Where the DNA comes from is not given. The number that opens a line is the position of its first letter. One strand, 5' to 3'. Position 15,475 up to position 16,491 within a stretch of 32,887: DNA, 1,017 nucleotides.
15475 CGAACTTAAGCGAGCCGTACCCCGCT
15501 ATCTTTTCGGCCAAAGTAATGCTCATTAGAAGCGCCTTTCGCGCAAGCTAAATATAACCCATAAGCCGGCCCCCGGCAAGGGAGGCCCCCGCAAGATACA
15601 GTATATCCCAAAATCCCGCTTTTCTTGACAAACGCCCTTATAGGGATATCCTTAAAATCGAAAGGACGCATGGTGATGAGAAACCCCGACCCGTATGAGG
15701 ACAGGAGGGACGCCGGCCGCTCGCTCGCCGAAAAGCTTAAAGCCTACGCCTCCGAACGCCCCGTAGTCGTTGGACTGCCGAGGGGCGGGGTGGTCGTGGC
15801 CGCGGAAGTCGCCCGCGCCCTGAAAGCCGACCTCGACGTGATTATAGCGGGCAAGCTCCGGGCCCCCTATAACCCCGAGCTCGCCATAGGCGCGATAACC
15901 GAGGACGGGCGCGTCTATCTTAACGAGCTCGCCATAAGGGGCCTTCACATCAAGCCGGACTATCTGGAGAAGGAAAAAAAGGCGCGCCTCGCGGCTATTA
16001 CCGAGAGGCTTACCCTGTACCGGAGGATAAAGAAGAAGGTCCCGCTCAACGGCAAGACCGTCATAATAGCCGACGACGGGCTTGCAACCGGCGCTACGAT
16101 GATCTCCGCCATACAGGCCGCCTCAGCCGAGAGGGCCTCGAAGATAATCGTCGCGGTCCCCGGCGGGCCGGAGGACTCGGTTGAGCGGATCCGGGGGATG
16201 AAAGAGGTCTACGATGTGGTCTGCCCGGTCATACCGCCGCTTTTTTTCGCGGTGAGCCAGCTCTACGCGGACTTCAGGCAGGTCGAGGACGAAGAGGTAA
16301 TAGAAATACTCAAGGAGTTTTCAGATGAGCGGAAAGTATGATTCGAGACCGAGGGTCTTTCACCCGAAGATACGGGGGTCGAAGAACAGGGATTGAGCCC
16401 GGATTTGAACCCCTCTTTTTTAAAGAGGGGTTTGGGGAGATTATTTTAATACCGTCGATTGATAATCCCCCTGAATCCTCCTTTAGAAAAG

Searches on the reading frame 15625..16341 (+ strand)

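Call 43: search_protein_families(library=pfam, proteins=[window:15625-16341:+], max_evalue=0.001)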
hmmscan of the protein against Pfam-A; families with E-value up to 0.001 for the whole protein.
window:15625-16341:+ (238 aa): 2 families
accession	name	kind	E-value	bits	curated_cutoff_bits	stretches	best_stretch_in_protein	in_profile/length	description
PF00156.33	Pribosyltran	-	1.4e-15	57.4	26.3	1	31-183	16-127/158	Phosphoribosyl transferase domain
PF15609.12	PRTase_2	-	0.00088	19.3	28.8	0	136-176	112-152/188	Phosphoribosyl transferase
